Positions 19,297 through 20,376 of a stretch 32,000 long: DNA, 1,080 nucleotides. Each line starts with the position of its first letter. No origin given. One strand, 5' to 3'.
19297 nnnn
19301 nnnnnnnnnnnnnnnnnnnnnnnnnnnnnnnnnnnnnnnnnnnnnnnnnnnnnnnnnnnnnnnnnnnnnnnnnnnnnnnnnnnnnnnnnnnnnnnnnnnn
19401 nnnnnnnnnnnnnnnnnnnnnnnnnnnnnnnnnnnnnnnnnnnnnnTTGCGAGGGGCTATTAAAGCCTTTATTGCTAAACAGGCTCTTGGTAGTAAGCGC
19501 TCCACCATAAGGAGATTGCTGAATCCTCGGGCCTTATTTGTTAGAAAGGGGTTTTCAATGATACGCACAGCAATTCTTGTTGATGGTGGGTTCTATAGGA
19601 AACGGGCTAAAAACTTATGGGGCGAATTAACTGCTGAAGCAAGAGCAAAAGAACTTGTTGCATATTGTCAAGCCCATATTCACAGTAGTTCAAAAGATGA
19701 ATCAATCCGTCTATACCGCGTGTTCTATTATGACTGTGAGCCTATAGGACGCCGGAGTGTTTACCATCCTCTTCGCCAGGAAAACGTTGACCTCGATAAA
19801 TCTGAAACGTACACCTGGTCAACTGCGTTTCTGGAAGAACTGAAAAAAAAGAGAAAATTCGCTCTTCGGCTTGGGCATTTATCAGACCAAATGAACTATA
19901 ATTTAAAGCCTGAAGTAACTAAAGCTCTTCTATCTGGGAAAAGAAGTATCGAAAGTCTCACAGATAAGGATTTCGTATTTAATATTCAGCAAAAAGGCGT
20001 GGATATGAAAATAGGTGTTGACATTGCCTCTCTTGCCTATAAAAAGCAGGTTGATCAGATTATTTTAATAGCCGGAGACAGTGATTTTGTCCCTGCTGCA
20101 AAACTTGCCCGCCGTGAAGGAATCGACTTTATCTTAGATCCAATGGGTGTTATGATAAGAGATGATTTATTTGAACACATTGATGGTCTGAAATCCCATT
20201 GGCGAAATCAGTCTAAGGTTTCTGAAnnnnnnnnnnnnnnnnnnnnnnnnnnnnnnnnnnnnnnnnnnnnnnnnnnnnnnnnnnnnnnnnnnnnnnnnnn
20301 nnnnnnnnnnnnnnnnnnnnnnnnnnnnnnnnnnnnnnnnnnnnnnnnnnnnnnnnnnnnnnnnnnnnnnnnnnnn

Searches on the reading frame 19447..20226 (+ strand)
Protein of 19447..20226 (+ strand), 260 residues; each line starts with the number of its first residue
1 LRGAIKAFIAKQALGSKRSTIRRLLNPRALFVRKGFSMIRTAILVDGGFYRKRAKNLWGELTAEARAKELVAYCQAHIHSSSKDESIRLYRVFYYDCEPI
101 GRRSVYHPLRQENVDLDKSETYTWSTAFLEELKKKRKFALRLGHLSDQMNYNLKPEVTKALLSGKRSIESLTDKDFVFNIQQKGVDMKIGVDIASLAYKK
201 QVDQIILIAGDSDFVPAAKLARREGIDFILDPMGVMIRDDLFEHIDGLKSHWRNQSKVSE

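Call 48: search_protein_families(library=pfam, proteins=[window:19447-20226:+], max_evalue=0.001)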
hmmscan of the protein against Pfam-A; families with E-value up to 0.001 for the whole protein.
window:19447-20226:+ (260 aa): 1 family
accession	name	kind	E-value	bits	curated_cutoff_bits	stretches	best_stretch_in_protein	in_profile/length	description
PF01936.24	NYN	-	9e-11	42.9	24.2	1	168-227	60-119/145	NYN domain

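Call 84: search_protein_families(library=padloc, proteins=[window:19447-20226:+], max_evalue=0.01)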
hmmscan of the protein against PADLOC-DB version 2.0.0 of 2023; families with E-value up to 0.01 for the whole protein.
window:19447-20226:+ (260 aa): 2 families
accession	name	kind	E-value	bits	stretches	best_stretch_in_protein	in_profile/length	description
PDLC01154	NYN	-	7.4e-07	26.8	1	183-239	229-283/310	"LabA-like protein, NYN family nuclease"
PDLC04163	HEC-09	-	0.00013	19.7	1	180-222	101-143/203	-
